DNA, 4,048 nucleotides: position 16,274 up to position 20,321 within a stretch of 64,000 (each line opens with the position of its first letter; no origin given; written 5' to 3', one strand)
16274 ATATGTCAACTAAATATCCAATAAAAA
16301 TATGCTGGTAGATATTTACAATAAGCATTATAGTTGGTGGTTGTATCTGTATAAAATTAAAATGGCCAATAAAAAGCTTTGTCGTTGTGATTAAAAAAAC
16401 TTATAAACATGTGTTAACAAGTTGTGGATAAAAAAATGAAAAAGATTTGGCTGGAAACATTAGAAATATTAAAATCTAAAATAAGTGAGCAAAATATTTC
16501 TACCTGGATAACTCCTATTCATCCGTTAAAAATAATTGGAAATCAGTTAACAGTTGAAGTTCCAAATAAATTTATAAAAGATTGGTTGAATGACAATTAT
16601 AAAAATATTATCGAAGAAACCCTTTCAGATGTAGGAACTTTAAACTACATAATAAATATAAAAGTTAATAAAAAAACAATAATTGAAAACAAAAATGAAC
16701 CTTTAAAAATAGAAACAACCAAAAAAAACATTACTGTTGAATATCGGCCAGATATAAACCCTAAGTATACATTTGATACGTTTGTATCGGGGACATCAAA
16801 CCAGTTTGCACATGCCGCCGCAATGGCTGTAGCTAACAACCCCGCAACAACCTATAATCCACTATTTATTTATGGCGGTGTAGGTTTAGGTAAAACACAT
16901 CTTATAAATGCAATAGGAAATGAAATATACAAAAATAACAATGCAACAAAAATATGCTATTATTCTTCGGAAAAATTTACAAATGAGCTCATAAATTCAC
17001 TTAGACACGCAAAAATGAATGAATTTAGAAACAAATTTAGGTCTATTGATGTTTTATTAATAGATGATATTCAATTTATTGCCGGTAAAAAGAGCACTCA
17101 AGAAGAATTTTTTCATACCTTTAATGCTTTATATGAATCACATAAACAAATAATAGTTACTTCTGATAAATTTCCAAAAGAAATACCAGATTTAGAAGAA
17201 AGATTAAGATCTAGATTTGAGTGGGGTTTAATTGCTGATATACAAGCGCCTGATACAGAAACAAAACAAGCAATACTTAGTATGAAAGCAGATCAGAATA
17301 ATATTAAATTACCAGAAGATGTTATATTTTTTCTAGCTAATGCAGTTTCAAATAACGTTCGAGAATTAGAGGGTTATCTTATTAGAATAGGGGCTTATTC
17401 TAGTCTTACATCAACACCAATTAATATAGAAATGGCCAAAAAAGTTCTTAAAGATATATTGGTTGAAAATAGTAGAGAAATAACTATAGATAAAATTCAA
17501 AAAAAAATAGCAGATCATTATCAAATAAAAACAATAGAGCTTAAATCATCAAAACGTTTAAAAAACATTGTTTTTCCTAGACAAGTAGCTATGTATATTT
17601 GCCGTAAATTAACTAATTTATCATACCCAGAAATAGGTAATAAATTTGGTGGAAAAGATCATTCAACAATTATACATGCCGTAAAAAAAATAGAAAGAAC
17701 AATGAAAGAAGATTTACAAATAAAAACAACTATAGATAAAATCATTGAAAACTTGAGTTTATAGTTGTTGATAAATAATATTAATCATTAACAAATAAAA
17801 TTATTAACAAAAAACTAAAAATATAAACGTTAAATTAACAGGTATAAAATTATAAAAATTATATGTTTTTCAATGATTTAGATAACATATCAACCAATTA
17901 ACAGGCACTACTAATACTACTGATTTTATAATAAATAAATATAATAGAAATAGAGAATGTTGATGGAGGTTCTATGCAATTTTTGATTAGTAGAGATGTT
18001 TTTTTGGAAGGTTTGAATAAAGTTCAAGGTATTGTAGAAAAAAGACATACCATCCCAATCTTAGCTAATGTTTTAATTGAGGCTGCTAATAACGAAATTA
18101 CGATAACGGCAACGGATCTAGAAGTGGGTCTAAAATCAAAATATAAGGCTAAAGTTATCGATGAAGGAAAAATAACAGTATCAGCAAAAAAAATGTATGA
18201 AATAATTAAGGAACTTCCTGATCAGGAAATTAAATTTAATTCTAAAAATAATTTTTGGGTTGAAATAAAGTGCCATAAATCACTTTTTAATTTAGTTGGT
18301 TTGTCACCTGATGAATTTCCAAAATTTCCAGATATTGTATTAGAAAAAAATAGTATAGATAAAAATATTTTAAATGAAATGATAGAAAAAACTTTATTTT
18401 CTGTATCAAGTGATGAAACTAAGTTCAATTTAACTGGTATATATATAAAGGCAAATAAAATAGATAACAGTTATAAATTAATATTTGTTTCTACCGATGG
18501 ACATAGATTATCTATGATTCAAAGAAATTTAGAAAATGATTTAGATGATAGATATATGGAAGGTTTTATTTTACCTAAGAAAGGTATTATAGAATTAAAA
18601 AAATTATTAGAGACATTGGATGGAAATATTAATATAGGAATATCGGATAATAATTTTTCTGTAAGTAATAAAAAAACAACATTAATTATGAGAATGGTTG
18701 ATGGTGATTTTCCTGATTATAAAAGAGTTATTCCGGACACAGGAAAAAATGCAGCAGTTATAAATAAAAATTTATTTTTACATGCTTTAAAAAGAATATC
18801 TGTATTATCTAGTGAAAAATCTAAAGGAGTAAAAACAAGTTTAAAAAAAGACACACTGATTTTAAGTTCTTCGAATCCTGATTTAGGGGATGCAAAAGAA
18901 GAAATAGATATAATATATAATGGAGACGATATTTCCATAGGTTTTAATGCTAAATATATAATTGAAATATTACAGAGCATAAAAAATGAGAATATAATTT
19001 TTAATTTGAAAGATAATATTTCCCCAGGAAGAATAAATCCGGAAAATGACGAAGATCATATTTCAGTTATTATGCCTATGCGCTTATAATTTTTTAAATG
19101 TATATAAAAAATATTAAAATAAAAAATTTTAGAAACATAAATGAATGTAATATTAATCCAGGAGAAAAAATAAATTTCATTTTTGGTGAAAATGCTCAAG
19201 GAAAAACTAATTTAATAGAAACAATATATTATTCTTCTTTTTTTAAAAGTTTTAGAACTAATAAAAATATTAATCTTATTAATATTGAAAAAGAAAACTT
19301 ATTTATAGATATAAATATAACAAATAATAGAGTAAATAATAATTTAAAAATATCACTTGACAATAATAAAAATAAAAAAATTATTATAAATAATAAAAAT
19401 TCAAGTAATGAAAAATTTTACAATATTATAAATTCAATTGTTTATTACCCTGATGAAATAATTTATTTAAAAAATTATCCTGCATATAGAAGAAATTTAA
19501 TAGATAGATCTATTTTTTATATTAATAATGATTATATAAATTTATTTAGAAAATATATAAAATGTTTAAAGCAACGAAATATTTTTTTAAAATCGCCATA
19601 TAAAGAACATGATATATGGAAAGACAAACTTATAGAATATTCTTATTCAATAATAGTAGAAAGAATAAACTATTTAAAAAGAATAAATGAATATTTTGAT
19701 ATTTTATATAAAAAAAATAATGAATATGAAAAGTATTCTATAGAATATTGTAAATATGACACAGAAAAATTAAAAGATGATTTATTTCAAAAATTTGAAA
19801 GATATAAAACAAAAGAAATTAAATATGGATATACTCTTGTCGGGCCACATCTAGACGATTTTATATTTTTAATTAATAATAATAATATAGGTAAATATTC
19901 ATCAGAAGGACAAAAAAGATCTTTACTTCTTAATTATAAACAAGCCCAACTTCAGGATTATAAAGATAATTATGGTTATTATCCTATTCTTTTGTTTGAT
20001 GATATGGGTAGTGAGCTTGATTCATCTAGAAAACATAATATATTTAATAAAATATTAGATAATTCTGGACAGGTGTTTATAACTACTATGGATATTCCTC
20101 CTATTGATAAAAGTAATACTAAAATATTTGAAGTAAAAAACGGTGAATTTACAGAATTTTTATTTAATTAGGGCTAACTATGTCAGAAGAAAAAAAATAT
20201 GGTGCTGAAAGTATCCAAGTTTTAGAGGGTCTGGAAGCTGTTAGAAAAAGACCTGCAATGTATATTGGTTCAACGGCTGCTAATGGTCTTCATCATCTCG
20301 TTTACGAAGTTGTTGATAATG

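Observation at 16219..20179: The dnaA-dnaN-recF cassette is a sharply bounded, extremely AT-rich block inside a mid-GC chromosome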

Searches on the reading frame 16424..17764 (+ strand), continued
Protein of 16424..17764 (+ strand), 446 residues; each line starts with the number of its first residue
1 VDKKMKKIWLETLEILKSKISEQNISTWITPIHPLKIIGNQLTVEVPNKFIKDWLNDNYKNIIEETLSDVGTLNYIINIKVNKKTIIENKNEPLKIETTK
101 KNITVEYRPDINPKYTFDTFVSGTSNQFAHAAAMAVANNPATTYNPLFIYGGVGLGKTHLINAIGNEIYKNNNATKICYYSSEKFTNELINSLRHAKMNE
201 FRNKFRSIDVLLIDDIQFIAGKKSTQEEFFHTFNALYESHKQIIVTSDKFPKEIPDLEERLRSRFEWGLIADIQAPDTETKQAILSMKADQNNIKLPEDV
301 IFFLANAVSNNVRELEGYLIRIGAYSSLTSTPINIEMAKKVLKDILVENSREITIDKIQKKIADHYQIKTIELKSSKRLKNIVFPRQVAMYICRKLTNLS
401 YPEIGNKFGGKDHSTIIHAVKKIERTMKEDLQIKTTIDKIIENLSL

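Call 34: search_protein_families(library=ncbifam, proteins=[window:16436-17764:+], max_evalue=0.00001)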
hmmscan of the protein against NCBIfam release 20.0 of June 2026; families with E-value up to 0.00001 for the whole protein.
window:16436-17764:+ (442 aa): 15 families
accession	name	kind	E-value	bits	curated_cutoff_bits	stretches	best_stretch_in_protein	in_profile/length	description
TIGR00362.1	DnaA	equivalog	2.5e-174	580.5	343.9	1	5-439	1-436/437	chromosomal replication initiator protein DnaA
NF001154.0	PRK00149.3-3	equivalog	1.1e-99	334.6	410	1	12-440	18-458/462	chromosomal replication initiator protein DnaA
NF009087.0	PRK12422.1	equivalog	2.5e-80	270.9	657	1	4-441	3-444/455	chromosomal replication initiator protein DnaA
TIGR03420.1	DnaA_homol_Hda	equivalog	8.1e-33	113.8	194.8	1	108-339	9-226/226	DnaA regulatory inactivator Hda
NF005982.0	PRK08084.1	equivalog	2.4e-19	69.8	268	1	111-339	19-234/235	DnaA inactivator Hda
NF038214.1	IS21_help_AAA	equivalog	1.4e-15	57.6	200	1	142-245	92-192/232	IS21-like element helper ATPase IstB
NF005992.0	PRK08116.1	subfamily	1e-13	51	189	1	82-260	56-236/269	hypothetical protein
NF005304.0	PRK06835.1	equivalog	1.2e-13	50.9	215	1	133-260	176-304/330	ATP-binding protein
NF005378.0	PRK06921.1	subfamily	1.8e-11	43.6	207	1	140-261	117-240/266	hypothetical protein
NF006505.0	PRK08939.1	equivalog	2.2e-11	43.6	228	1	124-212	140-226/306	primosomal protein DnaI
NF006485.0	PRK08903.1-5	equivalog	6.1e-11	42.4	289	1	111-340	15-227/233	DnaA regulatory inactivator Hda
NF005098.0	PRK06526.1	subfamily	5.5e-08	32.5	296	1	120-245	93-211/266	transposase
NF006571.0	PRK09087.1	equivalog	4.7e-07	29.8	297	1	111-308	19-190/228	DnaA regulatory inactivator HdaA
NF006038.0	PRK08181.1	subfamily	4.8e-07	29.3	317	1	109-244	74-208/271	transposase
NF005206.0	PRK06672.1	equivalog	3.8e-06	26.1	416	1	1-120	1-118/341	hypothetical protein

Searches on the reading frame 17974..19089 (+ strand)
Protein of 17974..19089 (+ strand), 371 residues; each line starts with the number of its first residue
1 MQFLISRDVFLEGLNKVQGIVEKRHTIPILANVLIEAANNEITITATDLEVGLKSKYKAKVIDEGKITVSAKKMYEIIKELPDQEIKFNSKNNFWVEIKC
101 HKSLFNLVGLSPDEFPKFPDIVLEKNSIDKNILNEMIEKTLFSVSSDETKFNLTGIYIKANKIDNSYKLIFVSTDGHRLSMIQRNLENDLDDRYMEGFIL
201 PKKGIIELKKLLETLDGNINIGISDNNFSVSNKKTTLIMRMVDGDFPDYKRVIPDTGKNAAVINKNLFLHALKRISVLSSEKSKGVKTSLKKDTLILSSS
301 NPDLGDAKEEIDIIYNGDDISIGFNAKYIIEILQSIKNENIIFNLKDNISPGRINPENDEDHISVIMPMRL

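Call 34: search_protein_families(library=ncbifam, proteins=[window:17974-19089:+], max_evalue=0.00001)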
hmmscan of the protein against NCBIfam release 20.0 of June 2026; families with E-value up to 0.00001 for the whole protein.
window:17974-19089:+ (371 aa): 2 families
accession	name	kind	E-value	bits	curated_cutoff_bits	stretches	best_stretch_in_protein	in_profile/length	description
TIGR00663.1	dnan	equivalog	2.1e-99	332.9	137.65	1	1-371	1-367/367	DNA polymerase III subunit beta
NF004184.0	PRK05643.3-2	equivalog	1.3e-45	156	443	1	1-370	1-374/375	DNA polymerase III subunit beta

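Call 42: find_related_loci(query=window:17974-19089:+, collection=metagenome_contigs, flank=10000)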
Query window:17974-19089:+ (371 aa) in metagenome_contigs; peptide patterns used: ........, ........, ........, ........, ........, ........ (x = any residue, [..] = any of these).
223 stretches matched a pattern; 28 encode a relative of the query (tblastn E <= 1e-3); 28 distinct loci.
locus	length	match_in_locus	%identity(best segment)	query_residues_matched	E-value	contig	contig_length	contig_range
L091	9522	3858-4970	86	1-371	0e+0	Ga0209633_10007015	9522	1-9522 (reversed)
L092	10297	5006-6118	85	1-371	0e+0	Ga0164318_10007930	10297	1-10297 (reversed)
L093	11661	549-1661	83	1-371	0e+0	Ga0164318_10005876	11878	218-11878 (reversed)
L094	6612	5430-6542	82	1-371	0e+0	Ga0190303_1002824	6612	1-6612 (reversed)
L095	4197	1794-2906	83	1-371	0e+0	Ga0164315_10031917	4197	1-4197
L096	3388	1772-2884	78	1-371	0e+0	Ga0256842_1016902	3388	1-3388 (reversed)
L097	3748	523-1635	77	1-371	0e+0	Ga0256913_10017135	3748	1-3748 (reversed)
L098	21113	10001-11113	70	1-371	2e-175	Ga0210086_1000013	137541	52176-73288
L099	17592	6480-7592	70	1-371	2e-175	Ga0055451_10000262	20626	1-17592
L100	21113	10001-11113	84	1-371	0e+0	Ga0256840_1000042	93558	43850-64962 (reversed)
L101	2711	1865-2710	77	1-282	8e-148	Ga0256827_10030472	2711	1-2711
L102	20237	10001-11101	57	1-371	9e-140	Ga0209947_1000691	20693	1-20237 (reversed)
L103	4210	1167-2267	58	1-371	3e-142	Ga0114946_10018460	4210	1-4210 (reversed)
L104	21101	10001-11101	57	1-371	7e-137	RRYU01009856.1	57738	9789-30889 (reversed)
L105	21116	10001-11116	53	1-371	9e-133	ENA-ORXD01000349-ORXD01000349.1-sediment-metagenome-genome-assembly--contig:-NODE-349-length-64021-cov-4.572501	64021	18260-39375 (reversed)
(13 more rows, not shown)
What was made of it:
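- Tried and rejected: I scanned metagenome contigs for near-identical strains to polarise SNPs (call 42).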

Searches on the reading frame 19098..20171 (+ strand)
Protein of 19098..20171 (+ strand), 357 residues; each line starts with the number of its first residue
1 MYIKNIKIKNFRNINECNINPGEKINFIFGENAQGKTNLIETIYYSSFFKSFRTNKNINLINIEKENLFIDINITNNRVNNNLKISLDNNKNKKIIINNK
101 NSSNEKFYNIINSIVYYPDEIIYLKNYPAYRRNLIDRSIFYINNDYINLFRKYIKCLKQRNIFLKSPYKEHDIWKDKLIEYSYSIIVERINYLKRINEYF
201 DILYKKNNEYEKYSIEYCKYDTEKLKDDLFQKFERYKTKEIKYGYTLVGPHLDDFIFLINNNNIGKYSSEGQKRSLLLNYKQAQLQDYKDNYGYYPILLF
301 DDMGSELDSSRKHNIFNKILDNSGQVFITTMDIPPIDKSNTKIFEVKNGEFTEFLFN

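Call 34: search_protein_families(library=ncbifam, proteins=[window:19098-20171:+], max_evalue=0.00001)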
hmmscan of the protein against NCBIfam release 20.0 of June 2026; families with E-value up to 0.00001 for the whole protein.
window:19098-20171:+ (357 aa): 4 families
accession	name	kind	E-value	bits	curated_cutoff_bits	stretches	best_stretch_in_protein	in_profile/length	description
TIGR00611.2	recf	equivalog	6.8e-89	298.4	172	1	3-331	1-339/339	DNA replication/repair protein RecF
NF010680.0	PRK14079.1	equivalog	1.5e-46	159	386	1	3-337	3-332/349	recombination protein F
NF041034.1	Rad50_Sulf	equivalog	3.1e-07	28.7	1000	1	1-101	1-100/872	DNA double-strand break repair ATPase Rad50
NF003034.1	PRK03918.1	equivalog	1e-06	27.1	700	1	1-105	1-106/878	DNA double-strand break repair ATPase Rad50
